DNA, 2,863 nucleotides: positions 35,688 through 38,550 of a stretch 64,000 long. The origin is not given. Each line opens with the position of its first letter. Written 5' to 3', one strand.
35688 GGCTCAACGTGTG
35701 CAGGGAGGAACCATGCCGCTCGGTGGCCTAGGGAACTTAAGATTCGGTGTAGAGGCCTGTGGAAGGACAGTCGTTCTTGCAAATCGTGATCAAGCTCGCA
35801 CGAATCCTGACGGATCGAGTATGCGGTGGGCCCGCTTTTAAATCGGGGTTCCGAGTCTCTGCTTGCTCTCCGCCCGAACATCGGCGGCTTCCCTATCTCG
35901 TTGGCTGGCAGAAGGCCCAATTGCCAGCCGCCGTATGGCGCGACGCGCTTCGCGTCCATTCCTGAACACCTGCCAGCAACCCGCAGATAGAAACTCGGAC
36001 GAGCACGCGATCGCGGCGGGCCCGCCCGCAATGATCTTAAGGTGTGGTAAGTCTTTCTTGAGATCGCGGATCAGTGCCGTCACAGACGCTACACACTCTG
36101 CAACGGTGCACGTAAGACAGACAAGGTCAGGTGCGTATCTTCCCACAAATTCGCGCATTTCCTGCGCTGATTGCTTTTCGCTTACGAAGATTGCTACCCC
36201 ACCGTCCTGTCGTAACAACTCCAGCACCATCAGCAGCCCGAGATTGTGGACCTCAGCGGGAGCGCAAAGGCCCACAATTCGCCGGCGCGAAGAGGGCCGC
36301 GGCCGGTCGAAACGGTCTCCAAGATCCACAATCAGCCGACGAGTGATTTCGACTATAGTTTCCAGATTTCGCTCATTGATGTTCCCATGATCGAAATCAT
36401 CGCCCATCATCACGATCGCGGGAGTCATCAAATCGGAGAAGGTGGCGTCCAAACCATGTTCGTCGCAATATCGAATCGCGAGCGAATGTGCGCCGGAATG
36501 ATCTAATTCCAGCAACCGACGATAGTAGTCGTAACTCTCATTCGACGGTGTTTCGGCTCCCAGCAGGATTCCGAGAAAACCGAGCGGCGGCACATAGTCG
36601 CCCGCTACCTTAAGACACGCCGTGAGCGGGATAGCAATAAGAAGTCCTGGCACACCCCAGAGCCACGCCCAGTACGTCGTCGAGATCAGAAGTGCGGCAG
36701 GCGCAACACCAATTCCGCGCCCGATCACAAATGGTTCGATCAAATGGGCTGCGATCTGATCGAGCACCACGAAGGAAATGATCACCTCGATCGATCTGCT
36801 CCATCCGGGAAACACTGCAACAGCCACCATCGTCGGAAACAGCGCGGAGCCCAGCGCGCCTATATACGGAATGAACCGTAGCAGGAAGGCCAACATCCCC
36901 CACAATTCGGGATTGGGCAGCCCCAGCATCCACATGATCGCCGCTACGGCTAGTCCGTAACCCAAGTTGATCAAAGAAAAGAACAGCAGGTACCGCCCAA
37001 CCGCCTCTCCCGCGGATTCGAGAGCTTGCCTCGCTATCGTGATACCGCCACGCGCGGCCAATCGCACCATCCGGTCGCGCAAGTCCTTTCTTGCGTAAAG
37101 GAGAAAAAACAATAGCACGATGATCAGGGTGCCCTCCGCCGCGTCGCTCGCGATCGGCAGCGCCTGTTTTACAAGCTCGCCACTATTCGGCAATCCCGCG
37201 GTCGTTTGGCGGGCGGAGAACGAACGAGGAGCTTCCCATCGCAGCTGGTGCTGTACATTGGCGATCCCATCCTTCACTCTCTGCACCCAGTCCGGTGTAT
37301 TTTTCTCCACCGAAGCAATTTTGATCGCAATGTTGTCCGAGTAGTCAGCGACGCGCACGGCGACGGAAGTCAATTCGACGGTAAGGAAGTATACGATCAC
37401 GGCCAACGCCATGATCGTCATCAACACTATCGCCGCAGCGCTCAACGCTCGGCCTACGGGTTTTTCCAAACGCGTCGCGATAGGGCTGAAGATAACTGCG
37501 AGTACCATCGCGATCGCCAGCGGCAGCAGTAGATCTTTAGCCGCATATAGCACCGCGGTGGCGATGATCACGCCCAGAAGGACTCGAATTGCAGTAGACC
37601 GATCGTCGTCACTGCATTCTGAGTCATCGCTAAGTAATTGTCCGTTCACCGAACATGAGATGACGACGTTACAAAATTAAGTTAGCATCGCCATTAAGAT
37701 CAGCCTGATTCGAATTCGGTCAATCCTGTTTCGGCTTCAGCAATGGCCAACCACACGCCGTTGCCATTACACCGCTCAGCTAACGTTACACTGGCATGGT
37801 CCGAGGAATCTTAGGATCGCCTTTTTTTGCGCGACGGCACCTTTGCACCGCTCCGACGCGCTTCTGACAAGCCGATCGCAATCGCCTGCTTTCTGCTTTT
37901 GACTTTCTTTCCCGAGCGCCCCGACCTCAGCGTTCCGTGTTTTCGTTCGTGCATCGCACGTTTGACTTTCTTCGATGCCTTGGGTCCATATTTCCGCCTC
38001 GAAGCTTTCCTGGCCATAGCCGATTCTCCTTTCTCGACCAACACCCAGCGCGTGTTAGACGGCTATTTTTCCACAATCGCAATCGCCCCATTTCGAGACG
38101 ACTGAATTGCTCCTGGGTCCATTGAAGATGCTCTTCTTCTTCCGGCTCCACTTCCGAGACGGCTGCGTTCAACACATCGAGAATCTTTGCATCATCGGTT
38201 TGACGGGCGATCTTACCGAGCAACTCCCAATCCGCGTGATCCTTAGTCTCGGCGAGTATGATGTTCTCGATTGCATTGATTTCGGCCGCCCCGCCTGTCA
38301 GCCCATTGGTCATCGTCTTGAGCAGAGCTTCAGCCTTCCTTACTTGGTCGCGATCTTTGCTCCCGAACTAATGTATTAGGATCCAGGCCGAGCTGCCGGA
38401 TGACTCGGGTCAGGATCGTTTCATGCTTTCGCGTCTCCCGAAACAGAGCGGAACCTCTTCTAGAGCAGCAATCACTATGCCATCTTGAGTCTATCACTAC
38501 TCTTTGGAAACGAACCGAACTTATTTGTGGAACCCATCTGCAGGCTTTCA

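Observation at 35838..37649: AI-2E family transporter fused to a cobalamin (B12)-binding domain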

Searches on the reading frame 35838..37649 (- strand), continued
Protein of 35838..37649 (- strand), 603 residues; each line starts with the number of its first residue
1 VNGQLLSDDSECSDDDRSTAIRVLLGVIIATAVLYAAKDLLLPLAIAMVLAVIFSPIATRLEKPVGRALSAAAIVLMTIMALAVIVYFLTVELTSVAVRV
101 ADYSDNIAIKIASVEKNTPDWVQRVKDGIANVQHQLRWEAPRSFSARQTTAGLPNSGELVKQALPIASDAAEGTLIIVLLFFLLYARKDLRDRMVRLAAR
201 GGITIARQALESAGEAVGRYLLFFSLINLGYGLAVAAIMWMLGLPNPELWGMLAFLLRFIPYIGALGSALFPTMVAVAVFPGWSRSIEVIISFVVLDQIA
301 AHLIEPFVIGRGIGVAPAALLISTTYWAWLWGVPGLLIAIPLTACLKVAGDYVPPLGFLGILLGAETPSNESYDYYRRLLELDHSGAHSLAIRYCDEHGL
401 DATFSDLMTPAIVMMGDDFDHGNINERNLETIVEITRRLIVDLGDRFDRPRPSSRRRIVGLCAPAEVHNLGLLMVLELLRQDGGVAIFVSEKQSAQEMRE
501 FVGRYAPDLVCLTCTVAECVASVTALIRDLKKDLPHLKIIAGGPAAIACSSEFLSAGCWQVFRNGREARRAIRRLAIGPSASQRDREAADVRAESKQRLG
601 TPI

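Call 77: fold_search(model_id=the predicted structure, library=pdb)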
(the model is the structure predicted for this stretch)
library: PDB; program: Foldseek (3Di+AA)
matches with E <= 10: 1411; with E <= 0.001: 98
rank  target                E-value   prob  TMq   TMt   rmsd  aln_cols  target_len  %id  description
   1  7nb6_A                1.6e-10  1.00  0.45  0.75   6.4       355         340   23  Structure of the autoinducer-2 exporter TqsA from E. coli (released 2022-05-11)
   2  8j2x                  4.6e-08  1.00  0.32  0.56  10.3       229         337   22  Saccharothrix syringae photocobilins protein, light state (released 2024-04-10)
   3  8jbs_B                5.3e-08  1.00  0.32  0.81   2.6       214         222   18  B12-binding domain from Chloracidobacterium thermophilum MerR family protein, dark state (released 2024-11-13)
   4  5c8d_G                5.7e-08  1.00  0.31  0.67   9.7       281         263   18  Crystal structure of full-length Thermus thermophilus CarH bound to adenosylcobalamin (dark state) (released 2015-09-30)
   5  8j2w_A                9.2e-08  1.00  0.32  0.56  18.7       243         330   21  Saccharothrix syringae photocobilins protein, dark state (released 2024-04-10)
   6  8j2w_B                1.4e-07  1.00  0.32  0.56  18.7       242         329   21  Saccharothrix syringae photocobilins protein, dark state (released 2024-04-10)
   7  8jbt_A                1.5e-07  1.00  0.31  0.77   5.6       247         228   17  B12-binding domain from Chloracidobacterium thermophilum MerR family protein, anaerobic light state (released 2024-11-13)
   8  5c8d_C                1.9e-07  1.00  0.30  0.77   2.5       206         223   19  Crystal structure of full-length Thermus thermophilus CarH bound to adenosylcobalamin (dark state) (released 2015-09-30)
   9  8jbt_B                2.0e-07  1.00  0.31  0.77   3.2       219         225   17  B12-binding domain from Chloracidobacterium thermophilum MerR family protein, anaerobic light state (released 2024-11-13)
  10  5c8d_H                2.7e-07  1.00  0.31  0.63   8.7       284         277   18  Crystal structure of full-length Thermus thermophilus CarH bound to adenosylcobalamin (dark state) (released 2015-09-30)
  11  5c8d_D                3.0e-07  1.00  0.30  0.64   9.6       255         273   18  Crystal structure of full-length Thermus thermophilus CarH bound to adenosylcobalamin (dark state) (released 2015-09-30)
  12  9s0h_B                3.4e-07  1.00  0.30  0.86   2.6       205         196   20  Dark-state of CBD of TtCarH mutant - H132A (SSX, DLS) (released 2026-01-28)
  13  5c8a_C                4.1e-07  1.00  0.29  0.85   2.5       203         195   20  Crystal structure of a truncated form of Thermus thermophilus CarH bound to adenosylcobalamin (dark state) (released 2015-09-30)
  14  8c32_A                4.2e-07  1.00  0.29  0.86   2.5       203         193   20  Dark state 2.2 Angstrom crystal structure of cobalamin binding domain belonging to a light-dependent transcription reg (released 2023-08-16)
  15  3whp                  4.4e-07  1.00  0.29  0.82   2.9       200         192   19  Crystal structure of the C-terminal domain of Themus thermophilus LitR in complex with cobalamin (released 2014-09-03)
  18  5c8a_A                4.8e-07  1.00  0.30  0.86   2.5       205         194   20  Crystal structure of a truncated form of Thermus thermophilus CarH bound to adenosylcobalamin (dark state) (released 2015-09-30)
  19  8c31_D                5.7e-07  1.00  0.30  0.86   2.5       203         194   19  Dark state 1.8 Angstrom crystal structure of cobalamin binding domain belonging to a light-dependent transcription reg (released 2023-08-16)
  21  9s0h_A                6.3e-07  1.00  0.30  0.85   2.5       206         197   20  Dark-state of CBD of TtCarH mutant - H132A (SSX, DLS) (released 2026-01-28)
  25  8jbs_A                8.1e-07  1.00  0.32  0.80   5.3       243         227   18  B12-binding domain from Chloracidobacterium thermophilum MerR family protein, dark state (released 2024-11-13)
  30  9s0h_D                1.1e-06  1.00  0.30  0.84   2.5       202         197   19  Dark-state of CBD of TtCarH mutant - H132A (SSX, DLS) (released 2026-01-28)
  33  8c31_A                1.2e-06  1.00  0.29  0.85   2.5       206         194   20  Dark state 1.8 Angstrom crystal structure of cobalamin binding domain belonging to a light-dependent transcription reg (released 2023-08-16)
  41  5c8a_B                1.4e-06  1.00  0.29  0.84   2.5       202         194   20  Crystal structure of a truncated form of Thermus thermophilus CarH bound to adenosylcobalamin (dark state) (released 2015-09-30)
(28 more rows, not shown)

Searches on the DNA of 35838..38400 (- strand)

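Call 30: search_rna_families(sources=[L001, L003, L004, L006], threshold=gathering)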
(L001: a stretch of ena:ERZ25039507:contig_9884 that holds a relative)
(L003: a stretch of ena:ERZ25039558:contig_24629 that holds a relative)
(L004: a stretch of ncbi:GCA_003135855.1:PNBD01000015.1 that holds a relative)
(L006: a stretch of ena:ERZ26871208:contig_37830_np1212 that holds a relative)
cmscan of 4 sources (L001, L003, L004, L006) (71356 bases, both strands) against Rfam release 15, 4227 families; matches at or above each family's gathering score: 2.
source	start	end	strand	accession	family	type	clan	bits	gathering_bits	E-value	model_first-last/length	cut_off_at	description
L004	3986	4074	-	RF00005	tRNA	Gene; tRNA;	CL00001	64.1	29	1.5e-11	1-71/71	no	tRNA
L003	12565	12651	-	RF00005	tRNA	Gene; tRNA;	CL00001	62.1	29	5.3e-11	1-71/71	no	tRNA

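Call 72: search_rna_families(source=window, start=37600, end=38400, threshold=evalue, max_evalue=1)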
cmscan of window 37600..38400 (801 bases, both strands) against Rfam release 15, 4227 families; matches with E-value up to 1: 0.
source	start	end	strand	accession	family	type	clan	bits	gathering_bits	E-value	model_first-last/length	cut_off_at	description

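Call 73: search_rna_families(source=L001, start=6600, end=8050, threshold=evalue, max_evalue=1)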
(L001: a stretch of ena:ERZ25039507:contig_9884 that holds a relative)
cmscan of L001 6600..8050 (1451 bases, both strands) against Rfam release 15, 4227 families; matches with E-value up to 1: 1.
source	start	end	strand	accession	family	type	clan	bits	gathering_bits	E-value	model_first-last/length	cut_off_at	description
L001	7249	7335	+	RF00558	L20_leader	Cis-reg; leader;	-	21.6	58.7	0.21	1-127/127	no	Ribosomal protein L20 leader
